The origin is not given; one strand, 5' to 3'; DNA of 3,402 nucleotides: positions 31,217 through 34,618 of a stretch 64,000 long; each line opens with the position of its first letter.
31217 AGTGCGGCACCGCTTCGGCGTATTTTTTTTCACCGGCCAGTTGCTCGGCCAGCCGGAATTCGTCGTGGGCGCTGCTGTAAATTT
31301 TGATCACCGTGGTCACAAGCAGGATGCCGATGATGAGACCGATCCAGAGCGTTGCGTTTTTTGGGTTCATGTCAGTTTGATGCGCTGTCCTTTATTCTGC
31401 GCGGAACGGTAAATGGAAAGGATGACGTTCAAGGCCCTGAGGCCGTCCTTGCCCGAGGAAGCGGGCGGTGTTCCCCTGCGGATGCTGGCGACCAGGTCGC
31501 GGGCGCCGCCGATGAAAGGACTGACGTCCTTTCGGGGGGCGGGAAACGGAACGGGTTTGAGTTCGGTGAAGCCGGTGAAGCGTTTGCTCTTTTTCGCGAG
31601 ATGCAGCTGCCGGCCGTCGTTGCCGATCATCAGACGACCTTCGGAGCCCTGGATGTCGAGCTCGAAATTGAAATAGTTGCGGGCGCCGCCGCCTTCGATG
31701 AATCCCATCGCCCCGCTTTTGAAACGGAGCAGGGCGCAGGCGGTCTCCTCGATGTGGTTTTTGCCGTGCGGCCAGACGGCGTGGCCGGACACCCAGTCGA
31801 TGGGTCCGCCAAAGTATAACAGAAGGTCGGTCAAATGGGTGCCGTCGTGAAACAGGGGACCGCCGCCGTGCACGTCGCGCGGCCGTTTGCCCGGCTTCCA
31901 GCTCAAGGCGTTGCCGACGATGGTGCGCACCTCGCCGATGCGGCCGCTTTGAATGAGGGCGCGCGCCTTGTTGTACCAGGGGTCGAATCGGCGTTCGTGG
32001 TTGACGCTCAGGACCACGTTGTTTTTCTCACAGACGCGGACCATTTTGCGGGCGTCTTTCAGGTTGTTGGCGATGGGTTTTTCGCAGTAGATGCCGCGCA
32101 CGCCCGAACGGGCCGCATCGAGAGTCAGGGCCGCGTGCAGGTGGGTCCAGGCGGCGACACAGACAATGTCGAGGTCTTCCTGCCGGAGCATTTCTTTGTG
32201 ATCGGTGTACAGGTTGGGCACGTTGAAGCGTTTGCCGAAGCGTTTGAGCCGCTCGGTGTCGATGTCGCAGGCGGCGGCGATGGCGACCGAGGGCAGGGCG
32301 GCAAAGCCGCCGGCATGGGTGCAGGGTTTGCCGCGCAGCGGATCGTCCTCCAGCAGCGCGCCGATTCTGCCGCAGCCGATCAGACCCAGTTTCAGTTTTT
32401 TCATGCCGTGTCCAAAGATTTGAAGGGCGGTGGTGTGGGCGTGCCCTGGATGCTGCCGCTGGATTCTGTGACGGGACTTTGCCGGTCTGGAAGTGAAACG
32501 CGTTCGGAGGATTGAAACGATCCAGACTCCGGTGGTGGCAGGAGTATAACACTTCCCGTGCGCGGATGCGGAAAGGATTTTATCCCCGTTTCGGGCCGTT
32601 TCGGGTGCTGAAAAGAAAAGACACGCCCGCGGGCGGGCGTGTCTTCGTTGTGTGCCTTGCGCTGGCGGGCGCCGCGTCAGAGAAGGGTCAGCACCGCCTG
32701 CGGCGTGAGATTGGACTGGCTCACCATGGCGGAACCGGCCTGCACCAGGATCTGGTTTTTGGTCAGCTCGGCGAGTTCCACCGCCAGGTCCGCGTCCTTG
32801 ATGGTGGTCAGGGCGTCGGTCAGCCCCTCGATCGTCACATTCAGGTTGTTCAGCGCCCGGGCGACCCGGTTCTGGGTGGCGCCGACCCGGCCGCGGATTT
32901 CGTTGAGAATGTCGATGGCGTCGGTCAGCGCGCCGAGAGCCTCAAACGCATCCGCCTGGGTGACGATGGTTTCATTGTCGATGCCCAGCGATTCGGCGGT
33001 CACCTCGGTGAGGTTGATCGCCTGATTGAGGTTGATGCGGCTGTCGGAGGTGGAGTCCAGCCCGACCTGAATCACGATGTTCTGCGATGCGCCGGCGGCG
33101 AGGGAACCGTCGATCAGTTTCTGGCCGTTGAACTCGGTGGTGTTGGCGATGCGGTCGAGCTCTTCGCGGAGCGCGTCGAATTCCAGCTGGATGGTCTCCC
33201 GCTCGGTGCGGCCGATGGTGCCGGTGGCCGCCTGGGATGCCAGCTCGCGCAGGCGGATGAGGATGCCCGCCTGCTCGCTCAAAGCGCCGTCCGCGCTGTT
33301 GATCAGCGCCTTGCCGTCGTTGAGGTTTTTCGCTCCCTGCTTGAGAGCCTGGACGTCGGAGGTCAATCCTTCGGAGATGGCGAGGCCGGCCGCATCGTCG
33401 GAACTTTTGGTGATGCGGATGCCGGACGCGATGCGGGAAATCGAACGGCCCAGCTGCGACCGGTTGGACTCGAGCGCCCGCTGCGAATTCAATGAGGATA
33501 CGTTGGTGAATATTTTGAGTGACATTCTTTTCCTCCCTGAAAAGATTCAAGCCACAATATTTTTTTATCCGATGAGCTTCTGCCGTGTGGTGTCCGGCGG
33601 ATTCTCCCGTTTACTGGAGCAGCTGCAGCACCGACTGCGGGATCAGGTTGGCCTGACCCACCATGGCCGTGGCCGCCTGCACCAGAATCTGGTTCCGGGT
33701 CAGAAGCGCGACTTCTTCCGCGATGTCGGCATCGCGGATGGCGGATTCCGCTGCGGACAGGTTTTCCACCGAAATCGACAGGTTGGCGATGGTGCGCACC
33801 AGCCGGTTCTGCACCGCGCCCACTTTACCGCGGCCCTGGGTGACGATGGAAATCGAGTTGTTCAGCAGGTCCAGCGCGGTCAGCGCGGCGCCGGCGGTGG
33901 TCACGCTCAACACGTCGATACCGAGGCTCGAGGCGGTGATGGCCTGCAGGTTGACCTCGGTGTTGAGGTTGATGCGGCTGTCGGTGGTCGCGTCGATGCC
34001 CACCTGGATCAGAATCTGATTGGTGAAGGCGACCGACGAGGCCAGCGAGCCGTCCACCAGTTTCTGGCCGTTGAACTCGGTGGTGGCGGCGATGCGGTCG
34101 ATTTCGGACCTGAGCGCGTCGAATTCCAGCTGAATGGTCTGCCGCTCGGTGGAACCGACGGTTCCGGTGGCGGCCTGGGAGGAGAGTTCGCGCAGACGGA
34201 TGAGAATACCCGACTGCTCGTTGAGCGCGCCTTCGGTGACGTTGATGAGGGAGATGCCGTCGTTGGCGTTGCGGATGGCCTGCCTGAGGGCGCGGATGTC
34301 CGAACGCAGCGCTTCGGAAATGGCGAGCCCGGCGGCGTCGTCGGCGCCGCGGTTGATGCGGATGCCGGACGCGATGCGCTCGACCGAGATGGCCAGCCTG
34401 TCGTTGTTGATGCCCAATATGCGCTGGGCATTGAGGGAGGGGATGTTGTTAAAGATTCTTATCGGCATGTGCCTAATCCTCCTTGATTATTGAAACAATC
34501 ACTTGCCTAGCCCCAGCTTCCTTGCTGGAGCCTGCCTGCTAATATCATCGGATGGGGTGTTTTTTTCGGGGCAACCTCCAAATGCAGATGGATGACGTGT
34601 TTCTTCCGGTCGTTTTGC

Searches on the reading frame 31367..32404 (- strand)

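Call 76: search_protein_families(library=pfam, max_evalue=0.00001, proteins=[window:31367-32404:-])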
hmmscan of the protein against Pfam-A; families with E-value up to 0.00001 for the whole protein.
window:31367-32404:- (345 aa): 3 families
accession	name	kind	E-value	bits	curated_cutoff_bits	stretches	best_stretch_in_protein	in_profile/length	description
PF01408.29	GFO_IDH_MocA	-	6.5e-23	82.1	24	1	5-136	2-120/120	Oxidoreductase family, NAD-binding Rossmann fold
PF22725.1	GFO_IDH_MocA_C3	-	9.4e-19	68.1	27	1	144-258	1-123/124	GFO/IDH/MocA C-terminal domain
PF02894.22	GFO_IDH_MocA_C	-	3.4e-13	50.3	22.9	1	148-343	1-217/218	Oxidoreductase family, C-terminal alpha/beta domain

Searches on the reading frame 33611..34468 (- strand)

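Call 76: search_protein_families(library=pfam, max_evalue=0.00001, proteins=[window:33611-34468:-])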
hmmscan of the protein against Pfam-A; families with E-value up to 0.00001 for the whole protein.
window:33611-34468:- (285 aa): 2 families
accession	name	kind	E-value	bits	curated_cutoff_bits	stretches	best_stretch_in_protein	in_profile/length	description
PF00669.25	Flagellin_N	-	4.7e-40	137.3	26.6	1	6-141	2-137/139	Bacterial flagellin N-terminal helical region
PF00700.27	Flagellin_C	-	1.1e-22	80.5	23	1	200-284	2-86/86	Bacterial flagellin C-terminal helical region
